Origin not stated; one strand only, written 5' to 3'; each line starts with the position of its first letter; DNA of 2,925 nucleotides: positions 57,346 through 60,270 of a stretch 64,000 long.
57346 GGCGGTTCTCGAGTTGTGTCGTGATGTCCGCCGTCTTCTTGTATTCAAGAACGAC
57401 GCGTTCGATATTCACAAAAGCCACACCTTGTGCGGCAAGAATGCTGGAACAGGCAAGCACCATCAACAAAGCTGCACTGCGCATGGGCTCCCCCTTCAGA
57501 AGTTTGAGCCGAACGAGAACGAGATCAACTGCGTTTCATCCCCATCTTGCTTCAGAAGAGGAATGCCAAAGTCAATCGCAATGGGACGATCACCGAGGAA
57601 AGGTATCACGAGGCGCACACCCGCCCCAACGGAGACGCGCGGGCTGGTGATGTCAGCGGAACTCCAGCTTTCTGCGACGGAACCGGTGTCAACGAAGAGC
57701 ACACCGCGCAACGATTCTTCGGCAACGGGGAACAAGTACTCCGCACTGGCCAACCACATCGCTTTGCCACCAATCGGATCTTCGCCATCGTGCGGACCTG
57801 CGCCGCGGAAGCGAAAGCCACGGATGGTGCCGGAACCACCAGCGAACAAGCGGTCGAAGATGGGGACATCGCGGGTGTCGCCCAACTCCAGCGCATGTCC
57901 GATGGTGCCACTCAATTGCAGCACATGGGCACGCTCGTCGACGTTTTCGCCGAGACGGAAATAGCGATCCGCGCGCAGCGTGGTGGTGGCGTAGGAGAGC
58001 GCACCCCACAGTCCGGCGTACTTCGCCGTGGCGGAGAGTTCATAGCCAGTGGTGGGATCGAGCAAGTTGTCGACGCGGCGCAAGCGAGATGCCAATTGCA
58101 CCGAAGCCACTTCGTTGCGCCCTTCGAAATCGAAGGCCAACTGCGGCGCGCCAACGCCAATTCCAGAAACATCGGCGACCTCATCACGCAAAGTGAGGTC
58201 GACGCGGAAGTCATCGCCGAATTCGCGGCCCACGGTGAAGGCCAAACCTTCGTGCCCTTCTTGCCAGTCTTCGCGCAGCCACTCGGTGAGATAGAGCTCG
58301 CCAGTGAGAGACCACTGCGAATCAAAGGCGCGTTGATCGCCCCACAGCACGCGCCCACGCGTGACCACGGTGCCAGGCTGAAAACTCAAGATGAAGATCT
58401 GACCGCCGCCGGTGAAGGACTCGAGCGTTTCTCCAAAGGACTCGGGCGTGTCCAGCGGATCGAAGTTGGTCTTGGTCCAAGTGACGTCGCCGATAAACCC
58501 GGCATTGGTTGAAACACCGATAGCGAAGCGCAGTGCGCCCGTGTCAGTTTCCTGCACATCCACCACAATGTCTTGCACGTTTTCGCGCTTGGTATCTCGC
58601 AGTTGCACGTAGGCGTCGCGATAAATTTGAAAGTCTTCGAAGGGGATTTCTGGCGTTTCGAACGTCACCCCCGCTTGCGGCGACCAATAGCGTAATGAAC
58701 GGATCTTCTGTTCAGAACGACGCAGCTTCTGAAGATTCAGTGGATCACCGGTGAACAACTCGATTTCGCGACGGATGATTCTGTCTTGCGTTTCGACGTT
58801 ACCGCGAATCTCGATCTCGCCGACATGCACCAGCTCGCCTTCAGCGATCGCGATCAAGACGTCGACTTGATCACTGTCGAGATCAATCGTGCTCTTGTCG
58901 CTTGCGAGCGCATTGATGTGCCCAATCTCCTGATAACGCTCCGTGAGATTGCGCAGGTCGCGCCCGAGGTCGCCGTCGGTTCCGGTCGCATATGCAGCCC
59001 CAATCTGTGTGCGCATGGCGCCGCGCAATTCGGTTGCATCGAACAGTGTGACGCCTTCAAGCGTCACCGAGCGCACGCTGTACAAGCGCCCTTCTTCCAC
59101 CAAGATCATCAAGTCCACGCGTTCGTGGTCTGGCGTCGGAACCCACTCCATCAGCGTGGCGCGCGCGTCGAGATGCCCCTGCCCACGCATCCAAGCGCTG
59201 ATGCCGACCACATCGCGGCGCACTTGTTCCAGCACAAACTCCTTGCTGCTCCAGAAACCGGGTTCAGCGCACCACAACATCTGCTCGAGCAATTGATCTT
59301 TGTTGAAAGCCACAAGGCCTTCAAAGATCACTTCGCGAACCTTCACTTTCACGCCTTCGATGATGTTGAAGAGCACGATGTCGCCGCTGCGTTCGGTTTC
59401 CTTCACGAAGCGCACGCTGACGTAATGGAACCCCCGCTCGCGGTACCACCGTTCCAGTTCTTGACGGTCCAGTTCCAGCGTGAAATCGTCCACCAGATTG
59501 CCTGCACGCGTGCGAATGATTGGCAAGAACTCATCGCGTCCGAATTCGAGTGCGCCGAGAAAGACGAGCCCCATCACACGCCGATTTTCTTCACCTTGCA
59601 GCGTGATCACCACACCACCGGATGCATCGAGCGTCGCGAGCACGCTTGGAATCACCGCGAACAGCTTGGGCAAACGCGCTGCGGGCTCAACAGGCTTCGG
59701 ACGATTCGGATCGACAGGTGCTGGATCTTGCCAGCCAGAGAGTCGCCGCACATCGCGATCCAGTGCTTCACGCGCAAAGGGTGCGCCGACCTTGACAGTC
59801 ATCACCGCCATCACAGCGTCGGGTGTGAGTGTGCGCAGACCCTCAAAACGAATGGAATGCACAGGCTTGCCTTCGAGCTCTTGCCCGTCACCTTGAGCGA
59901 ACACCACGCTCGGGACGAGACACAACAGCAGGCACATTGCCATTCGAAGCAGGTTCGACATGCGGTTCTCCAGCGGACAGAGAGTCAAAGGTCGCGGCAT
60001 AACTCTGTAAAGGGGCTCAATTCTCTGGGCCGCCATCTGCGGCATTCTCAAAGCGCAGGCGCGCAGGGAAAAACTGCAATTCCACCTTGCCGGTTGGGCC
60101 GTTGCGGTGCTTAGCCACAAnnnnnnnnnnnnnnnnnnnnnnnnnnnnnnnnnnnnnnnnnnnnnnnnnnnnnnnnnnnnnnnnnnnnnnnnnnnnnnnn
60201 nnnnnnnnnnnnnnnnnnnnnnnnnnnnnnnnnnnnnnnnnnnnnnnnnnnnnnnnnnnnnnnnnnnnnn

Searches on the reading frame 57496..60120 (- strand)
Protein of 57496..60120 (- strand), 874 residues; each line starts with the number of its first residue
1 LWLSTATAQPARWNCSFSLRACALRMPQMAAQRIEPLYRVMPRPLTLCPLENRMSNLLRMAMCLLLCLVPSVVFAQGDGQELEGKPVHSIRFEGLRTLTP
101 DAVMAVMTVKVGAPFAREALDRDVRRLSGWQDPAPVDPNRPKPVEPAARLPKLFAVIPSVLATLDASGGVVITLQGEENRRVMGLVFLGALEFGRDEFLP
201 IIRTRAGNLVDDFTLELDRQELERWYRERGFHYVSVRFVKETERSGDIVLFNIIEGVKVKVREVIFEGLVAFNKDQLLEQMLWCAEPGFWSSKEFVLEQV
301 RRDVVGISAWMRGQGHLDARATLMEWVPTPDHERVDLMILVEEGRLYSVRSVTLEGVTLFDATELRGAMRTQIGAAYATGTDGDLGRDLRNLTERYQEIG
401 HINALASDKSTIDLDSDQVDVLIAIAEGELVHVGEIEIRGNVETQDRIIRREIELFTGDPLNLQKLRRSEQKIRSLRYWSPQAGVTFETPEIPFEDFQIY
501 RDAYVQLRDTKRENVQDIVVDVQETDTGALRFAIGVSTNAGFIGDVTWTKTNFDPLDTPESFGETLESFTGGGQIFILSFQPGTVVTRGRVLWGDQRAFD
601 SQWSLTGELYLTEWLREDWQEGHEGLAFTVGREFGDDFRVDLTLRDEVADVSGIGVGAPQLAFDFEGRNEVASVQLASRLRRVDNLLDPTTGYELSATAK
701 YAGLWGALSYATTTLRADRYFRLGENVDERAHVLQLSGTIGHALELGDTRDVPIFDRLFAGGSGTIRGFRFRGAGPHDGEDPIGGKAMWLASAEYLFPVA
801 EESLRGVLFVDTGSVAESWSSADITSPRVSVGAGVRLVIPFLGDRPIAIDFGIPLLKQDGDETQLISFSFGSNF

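Call 59: search_protein_families(library=pfam, proteins=[window:57496-60120:-], max_evalue=0.0001)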
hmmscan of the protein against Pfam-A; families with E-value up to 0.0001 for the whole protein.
window:57496-60120:- (874 aa): 3 families
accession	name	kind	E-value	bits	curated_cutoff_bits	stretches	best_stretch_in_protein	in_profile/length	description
PF01103.29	Omp85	-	1.7e-43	149.8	24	1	569-874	2-325/325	Omp85 superfamily domain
PF07244.20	POTRA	-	1.2e-34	119.3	21.3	2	432-475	2-45/79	Surface antigen variable number repeat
PF08479.16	POTRA_2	-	1.7e-06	28.2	24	0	185-256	6-76/76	POTRA domain, ShlB-type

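Call 64: find_encoding_contigs(protein=window:57496-60120:-, flank=10000, max_places=2)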
Protein window:57496-60120:- (874 aa): no gene with exactly this product is on record in the collection.
